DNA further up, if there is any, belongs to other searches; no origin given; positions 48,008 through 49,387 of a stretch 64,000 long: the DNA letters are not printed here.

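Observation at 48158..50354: MetE-like Zn enzyme plus iron alcohol dehydrogenase bicistron embedded among phosphonate genes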

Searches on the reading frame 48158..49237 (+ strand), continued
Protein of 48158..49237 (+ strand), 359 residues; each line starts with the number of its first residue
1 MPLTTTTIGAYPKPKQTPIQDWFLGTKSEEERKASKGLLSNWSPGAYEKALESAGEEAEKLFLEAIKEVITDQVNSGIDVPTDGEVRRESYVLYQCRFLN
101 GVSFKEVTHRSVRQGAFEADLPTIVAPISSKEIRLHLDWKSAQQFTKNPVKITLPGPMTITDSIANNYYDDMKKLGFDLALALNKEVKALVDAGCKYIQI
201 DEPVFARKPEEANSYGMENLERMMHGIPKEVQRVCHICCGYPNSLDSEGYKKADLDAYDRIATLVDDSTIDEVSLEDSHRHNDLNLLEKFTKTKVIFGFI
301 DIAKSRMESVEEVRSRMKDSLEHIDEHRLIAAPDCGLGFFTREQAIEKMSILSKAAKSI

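Call 54: search_protein_families(library=ncbifam, proteins=[L118:2564-4108:+, L118:4192-4815:-, L118:4843-5451:-, L134:985-2226:-, L134:1992-2936:-, L134:2926-4056:-, L146:2309-3424:-, L146:3507-4817:+, L146:5153-6337:+, L146:11153-12832:+], max_evalue=1e-8)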
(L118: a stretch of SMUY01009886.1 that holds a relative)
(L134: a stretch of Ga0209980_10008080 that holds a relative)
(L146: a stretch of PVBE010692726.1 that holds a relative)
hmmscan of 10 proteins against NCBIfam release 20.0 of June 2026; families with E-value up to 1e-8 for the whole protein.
L118:2564-4108:+ (514 aa): 1 family
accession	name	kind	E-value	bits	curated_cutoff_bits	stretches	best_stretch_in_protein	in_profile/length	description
TIGR02369.2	trimeth_pyl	equivalog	7.3e-97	324.8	525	1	38-499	6-462/469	[trimethylamine--corrinoid protein] Co-methyltransferase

L118:4192-4815:- (207 aa): 3 families
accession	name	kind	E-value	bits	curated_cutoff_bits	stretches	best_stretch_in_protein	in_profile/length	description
NF049941.1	HyMthAminphonOxyTmpB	equivalog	5.8e-59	199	300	1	26-203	2-180/188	(R)-1-hydroxy-2-trimethylaminoethylphosphonate oxygenase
TIGR03276.1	Phn-HD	hypoth_equivalog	5.8e-57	192.1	214.6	1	30-205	2-178/179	phosphonate degradation HD-domain oxygenase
NF052439.1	HMPDioxPhnZ1GIM8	equivalog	3e-37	128.1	300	1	28-207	19-199/199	hydroxymethylphosphonate dioxygenase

L118:4843-5451:- (202 aa): 6 families
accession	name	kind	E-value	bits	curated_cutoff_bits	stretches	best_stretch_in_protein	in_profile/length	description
NF002949.0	PRK03606.1-2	equivalog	1.7e-14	53.9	230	1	106-180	72-148/167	ureidoglycolate lyase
NF002954.0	PRK03606.2-5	equivalog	3.7e-13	49.3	212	1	101-178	70-148/168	ureidoglycolate lyase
NF009932.0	PRK13395.1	subfamily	3e-12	46.4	160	1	101-177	67-145/171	ureidoglycolate lyase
NF002950.0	PRK03606.1-3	equivalog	8.3e-10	38.6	282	1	107-177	73-144/170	ureidoglycolate lyase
NF002948.0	PRK03606.1-1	equivalog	2.9e-09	37.1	275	1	102-177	66-143/160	ureidoglycolate lyase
NF002951.0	PRK03606.2-2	equivalog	7.2e-09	35.5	270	1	106-177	73-145/166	ureidoglycolate lyase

L134:985-2226:- (413 aa): 6 families
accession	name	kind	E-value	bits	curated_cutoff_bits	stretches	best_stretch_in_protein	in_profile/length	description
NF004869.0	PRK06224.1-6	subfamily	4.9e-28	98.2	212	1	113-365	4-257/263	citryl-CoA lyase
NF004868.0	PRK06224.1-5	subfamily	7.1e-27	94.1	193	1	115-349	7-247/260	citryl-CoA lyase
NF004866.0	PRK06224.1-3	subfamily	8.8e-26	90.6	245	1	113-362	18-267/275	citryl-CoA lyase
NF004864.0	PRK06224.1-1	equivalog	7e-13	48.2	261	1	113-364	16-275/278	citryl-CoA lyase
NF004867.0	PRK06224.1-4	equivalog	4e-09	35.9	409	1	142-345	36-240/261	citryl-CoA lyase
NF004865.0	PRK06224.1-2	equivalog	5.2e-09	36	323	0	124-343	21-248/265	citryl-CoA lyase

L134:1992-2936:- (314 aa): 9 families
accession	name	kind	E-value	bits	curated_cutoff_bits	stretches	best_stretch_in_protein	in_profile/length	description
NF004868.0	PRK06224.1-5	subfamily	3.8e-35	121.2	193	1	26-256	7-235/260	citryl-CoA lyase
NF004869.0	PRK06224.1-6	subfamily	1.7e-34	119.3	212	1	26-264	6-237/263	citryl-CoA lyase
NF004866.0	PRK06224.1-3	subfamily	1.1e-29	103.4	245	1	24-290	18-269/275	citryl-CoA lyase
NF004864.0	PRK06224.1-1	equivalog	2e-22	79.6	261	1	27-262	19-254/278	citryl-CoA lyase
NF004865.0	PRK06224.1-2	equivalog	2e-15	57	323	1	31-264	17-250/265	citryl-CoA lyase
NF004867.0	PRK06224.1-4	equivalog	3.4e-13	49.3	409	1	27-253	10-230/261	citryl-CoA lyase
NF009005.0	PRK12350.1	subfamily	7.2e-12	45.2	332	1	83-263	169-341/366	citrate synthase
TIGR01800.1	cit_synth_II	subfamily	1e-10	41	421.3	1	48-186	143-274/368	2-methylcitrate synthase/citrate synthase II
NF009004.0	PRK12349.1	equivalog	9.1e-09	34.6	508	0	50-177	153-274/372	citrate synthase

L134:2926-4056:- (376 aa): 14 families
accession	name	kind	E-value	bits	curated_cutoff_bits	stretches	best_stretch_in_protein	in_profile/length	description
NF010006.0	PRK13479.1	equivalog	6.5e-152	505.9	296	1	11-375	4-367/369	2-aminoethylphosphonate--pyruvate transaminase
TIGR02326.1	transamin_PhnW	equivalog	1e-147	492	400.8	1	11-369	2-360/363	2-aminoethylphosphonate--pyruvate transaminase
TIGR03301.1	PhnW-AepZ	equivalog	4.2e-144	480.3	360.8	1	14-368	1-354/355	2-aminoethylphosphonate aminotransferase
NF046070.1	PyrdoxPyrvTramin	equivalog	8.4e-36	123.6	600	1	13-313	6-307/369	pyridoxamine--pyruvate transaminase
NF045640.1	AspGlyoxATaseBhcA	equivalog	9.2e-24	84.1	650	1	14-374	6-369/395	L-aspartate--glyoxylate aminotransferase BhcA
TIGR03402.1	FeS_nifS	equivalog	2.6e-13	49.5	530.75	1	105-210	104-206/379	cysteine desulfurase NifS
TIGR01979.1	sufS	subfamily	1.8e-12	46.8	475.1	1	106-221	128-240/403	SufS family cysteine desulfurase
NF010611.0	PRK14012.1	equivalog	5.1e-12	45.4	548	1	108-217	117-223/406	IscS subfamily cysteine desulfurase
TIGR01977.1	am_tr_V_EF2568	hypoth_equivalog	1.1e-11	44.4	377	1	100-212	100-210/376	cysteine desulfurase family protein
TIGR03403.1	nifS_epsilon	equivalog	2.4e-11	43.1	587.7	1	105-210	108-210/382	NifS family cysteine desulfurase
TIGR02006.1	IscS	equivalog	1.1e-10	41.2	643.2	1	109-217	114-219/402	IscS subfamily cysteine desulfurase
TIGR01364.1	serC_1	equivalog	4e-10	39.1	443.6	1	34-314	35-303/358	phosphoserine transaminase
NF003764.0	PRK05355.1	equivalog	2.5e-09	36.5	253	1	35-312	39-299/357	3-phosphoserine/phosphohydroxythreonine transaminase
NF002806.0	PRK02948.1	subfamily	4.1e-09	35.9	304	1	104-210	105-208/381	IscS subfamily cysteine desulfurase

L146:2309-3424:- (371 aa): 3 families
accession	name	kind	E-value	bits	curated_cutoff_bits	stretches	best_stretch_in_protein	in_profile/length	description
TIGR00518.1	alaDH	equivalog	6.1e-148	492.7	391.85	1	1-369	1-369/370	alanine dehydrogenase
NF006942.0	PRK09424.1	equivalog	1.1e-49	169.6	383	1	1-350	1-367/510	Re/Si-specific NAD(P)(+) transhydrogenase subunit alpha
TIGR00561.1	pntA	equivalog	2.5e-41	141.9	444.4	2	3-205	2-202/511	Re/Si-specific NAD(P)(+) transhydrogenase subunit alpha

L146:3507-4817:+ (436 aa): 69 families (the best 25 are shown)
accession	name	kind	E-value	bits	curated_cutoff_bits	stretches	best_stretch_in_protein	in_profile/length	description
NF052567.1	OmAmTferAptACaul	equivalog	3.3e-181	602.7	500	1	8-433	2-428/431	omega-aminotransferase AptA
NF005102.0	PRK06541.1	equivalog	2.9e-117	392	574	1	9-435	18-455/460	aspartate aminotransferase family protein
NF005682.0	PRK07480.1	subfamily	4.1e-113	378.5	510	1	10-433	20-449/459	aminotransferase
NF004767.0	PRK06105.1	subfamily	8.3e-104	347.7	517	1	20-433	25-447/460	aminotransferase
NF005683.0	PRK07481.1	subfamily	1.4e-103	347.3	575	1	10-433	13-447/453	hypothetical protein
NF005447.0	PRK07036.1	equivalog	1.5e-103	347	618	1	15-434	25-453/468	aminotransferase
TIGR00508.1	bioA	equivalog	2.7e-90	303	405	1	12-432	2-417/419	adenosylmethionine--8-amino-7-oxononanoate transaminase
NF005812.0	PRK07678.1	subfamily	6.1e-89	298.7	488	1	22-378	26-380/451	aminotransferase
NF005684.0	PRK07482.1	subfamily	8.2e-86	288.4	687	1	19-382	24-392/464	hypothetical protein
NF005685.0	PRK07483.1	equivalog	7e-84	282.2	485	1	18-432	6-434/444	aspartate aminotransferase family protein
NF004625.0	PRK05965.1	subfamily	2.5e-82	277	729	1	24-433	28-445/460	hypothetical protein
NF005375.0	PRK06917.1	equivalog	1.3e-81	274.7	535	1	27-379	17-367/448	aspartate aminotransferase family protein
NF004718.0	PRK06062.1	subfamily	1.9e-78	264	472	1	22-380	36-383/454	hypothetical protein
NF004624.0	PRK05964.1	equivalog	2.5e-77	260.2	494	1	9-432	12-421/427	adenosylmethionine--8-amino-7-oxononanoate transaminase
NF041821.1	daptide_amino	equivalog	1.3e-75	254.6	450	1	16-433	5-404/405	daptide-type RiPP biosynthesis aminotransferase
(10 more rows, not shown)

L146:5153-6337:+ (394 aa): 3 families
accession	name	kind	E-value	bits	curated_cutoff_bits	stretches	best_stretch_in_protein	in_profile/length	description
NF007048.0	PRK09501.1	equivalog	7.3e-25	87.6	582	1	47-324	30-286/348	spermidine/putrescine ABC transporter substrate-binding protein PotD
NF007962.0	PRK10682.1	equivalog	1.2e-18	67.3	636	1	39-320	25-303/370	spermidine/putrescine ABC transporter substrate-binding protein PotF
NF041888.1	ABC_SBP_YdcS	equivalog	5.8e-13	48.4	725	1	35-323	23-311/379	putative ABC transporter substrate-binding protein YdcS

L146:11153-12832:+ (559 aa): 4 families
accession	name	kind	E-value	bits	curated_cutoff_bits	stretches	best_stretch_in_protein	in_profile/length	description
NF008112.0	PRK10859.1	equivalog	8.3e-61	205.9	354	1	125-518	34-408/483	membrane-bound lytic murein transglycosylase MltF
NF008631.0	PRK11619.1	equivalog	2.4e-13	49.4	536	1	395-554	480-631/644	murein transglycosylase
NF047373.1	BB0259_flg_lyt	exception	3e-13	49.5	234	1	418-549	572-691/705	flagellar assembly lytic transglycosylase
TIGR01096.1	3A0103s03R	subfamily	2.9e-11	43.4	256.35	1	180-357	63-235/250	lysine/arginine/ornithine ABC transporter substrate-binding protein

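Call 55: list_cluster_members(proteins=[window:48158-49234:+, window:49242-50351:+])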
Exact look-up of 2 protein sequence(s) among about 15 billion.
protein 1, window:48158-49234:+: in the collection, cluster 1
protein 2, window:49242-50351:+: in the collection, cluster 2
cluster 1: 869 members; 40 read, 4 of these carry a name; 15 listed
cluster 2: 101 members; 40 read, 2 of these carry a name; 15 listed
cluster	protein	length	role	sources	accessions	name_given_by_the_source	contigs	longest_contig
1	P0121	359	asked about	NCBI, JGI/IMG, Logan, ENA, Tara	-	5-methyltetrahydropteroyltriglutamate--homocysteine methyltransferase | strand:+ start:190 stop:1269 length:1080 start_codon:yes stop_codon:yes gene_type:complete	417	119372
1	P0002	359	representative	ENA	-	-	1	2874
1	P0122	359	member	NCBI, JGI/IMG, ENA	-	5-methyltetrahydropteroyltriglutamate--homocysteine methyltransferase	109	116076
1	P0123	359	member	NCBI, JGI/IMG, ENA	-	5-methyltetrahydropteroyltriglutamate--homocysteine methyltransferase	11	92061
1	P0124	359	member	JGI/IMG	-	5-methyltetrahydropteroyltriglutamate--homocysteine methyltransferase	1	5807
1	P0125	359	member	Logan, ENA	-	-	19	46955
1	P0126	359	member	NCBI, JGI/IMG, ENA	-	-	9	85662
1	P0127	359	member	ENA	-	-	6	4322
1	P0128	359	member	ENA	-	-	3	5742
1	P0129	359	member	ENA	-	-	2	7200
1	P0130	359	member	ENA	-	-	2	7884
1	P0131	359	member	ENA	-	-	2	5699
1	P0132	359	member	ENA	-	-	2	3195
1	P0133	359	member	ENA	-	-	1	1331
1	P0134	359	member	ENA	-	-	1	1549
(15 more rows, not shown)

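Call 65: search_protein_families(library=pfam, proteins=[L118:382-861:+, L118:826-1359:-, L166:14372-15751:-, L166:16338-17855:+, L146:12849-13883:-, L146:14267-16510:-, L151:11228-12988:-, L151:13250-14740:-, L151:14973-16343:+, L166:2098-3573:-], max_evalue=0.00001)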
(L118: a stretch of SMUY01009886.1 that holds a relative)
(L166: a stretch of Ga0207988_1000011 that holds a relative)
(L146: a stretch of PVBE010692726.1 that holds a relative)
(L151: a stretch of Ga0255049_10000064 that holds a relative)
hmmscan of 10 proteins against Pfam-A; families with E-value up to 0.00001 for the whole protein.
L118:382-861:+ (159 aa): 0 families

L118:826-1359:- (177 aa): 0 families

L166:14372-15751:- (459 aa): 1 family
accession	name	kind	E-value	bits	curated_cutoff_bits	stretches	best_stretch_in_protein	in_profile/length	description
PF00202.27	Aminotran_3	-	3.4e-88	296.5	30.5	1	27-448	6-403/403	Aminotransferase class-III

L166:16338-17855:+ (505 aa): 1 family
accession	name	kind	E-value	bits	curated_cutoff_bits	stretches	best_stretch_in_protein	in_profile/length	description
PF00171.27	Aldedh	-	4e-142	474.4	23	1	26-483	9-461/461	Aldehyde dehydrogenase family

L146:12849-13883:- (344 aa): 0 families

L146:14267-16510:- (747 aa): 2 families
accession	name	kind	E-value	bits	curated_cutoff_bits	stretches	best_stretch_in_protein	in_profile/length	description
PF00924.24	MS_channel_2nd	-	1.3e-15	57.6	20.2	1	554-619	1-68/68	Mechanosensitive ion channel, beta-domain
PF21082.3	MS_channel_3rd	-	7.4e-06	26.8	21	0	626-712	3-88/88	Mechanosensitive ion channel MscS, C-terminal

L151:11228-12988:- (586 aa): 3 families
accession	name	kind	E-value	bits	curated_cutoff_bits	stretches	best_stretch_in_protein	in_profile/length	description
PF00205.28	TPP_enzyme_M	-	1e-37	129.3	30.4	1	187-322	1-134/137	Thiamine pyrophosphate enzyme, central domain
PF02775.26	TPP_enzyme_C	-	1.4e-34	119.5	21.9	1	406-557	1-151/151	Thiamine pyrophosphate enzyme, C-terminal TPP binding domain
PF02776.23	TPP_enzyme_N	-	2.2e-30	105.3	26.8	1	3-118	1-118/119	Thiamine pyrophosphate enzyme, N-terminal TPP binding domain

L151:13250-14740:- (496 aa): 2 families
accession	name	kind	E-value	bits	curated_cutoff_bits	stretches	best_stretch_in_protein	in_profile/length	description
PF00155.27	Aminotran_1_2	-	7.5e-15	55.4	19.7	1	182-487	47-360/361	Aminotransferase class I and II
PF00392.27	GntR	-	5.5e-09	36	27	1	26-87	3-64/64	Bacterial regulatory proteins, gntR family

L151:14973-16343:+ (456 aa): 1 family
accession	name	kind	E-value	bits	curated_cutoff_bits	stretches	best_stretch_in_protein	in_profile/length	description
PF00202.27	Aminotran_3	-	3.6e-94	316.2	30.5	1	32-450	10-402/403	Aminotransferase class-III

L166:2098-3573:- (491 aa): 2 families
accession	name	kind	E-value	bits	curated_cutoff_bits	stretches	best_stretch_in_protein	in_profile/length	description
PF00392.27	GntR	-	4.3e-13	49.2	27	1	24-86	2-64/64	Bacterial regulatory proteins, gntR family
PF00155.27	Aminotran_1_2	-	2e-12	47.4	19.7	1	175-481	41-356/361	Aminotransferase class I and II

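Call 72: predict_structure(alignment_id=A1)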
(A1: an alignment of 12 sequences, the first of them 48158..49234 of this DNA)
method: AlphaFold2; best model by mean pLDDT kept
length: 359 residues; sequences in the alignment: 12
mean_pLDDT: 82.2   pTM: 0.85
mean pLDDT of the five models: 82.2, 68.5, 63.6, 56.3, 55.9
residues with pLDDT >= 90: 127; 70-90: 166; 50-70: 56; < 50: 10
segments of 3 or more residues with pLDDT < 50: 242-250
pLDDT, mean of each block of 10 residues (from residue 1): 79 75 68 65 68 82 85 83 63 84 84 61 90 86 86 89 86 94 95 93 84 94 95 83 48 72 92 77 82 91 79 93 92 81 89 93
secondary structure, 60 per line:
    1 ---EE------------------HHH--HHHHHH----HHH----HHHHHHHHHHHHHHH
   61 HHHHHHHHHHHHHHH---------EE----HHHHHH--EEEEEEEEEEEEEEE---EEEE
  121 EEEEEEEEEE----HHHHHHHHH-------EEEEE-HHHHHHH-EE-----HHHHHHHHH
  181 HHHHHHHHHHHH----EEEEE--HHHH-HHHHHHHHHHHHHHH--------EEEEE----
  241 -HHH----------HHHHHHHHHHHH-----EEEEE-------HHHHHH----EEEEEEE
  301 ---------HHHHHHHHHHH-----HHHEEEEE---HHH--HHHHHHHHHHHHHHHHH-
elements in order: H29-34 H46-75 H91-96 E99-113 E117-130 H135-143 E151-155 H157-163 H172-192 E197-201 H204-207 H209-223 E232-236 H255-266 E272-276 H284-289 E294-300 H310-320 E329-333 H342-358
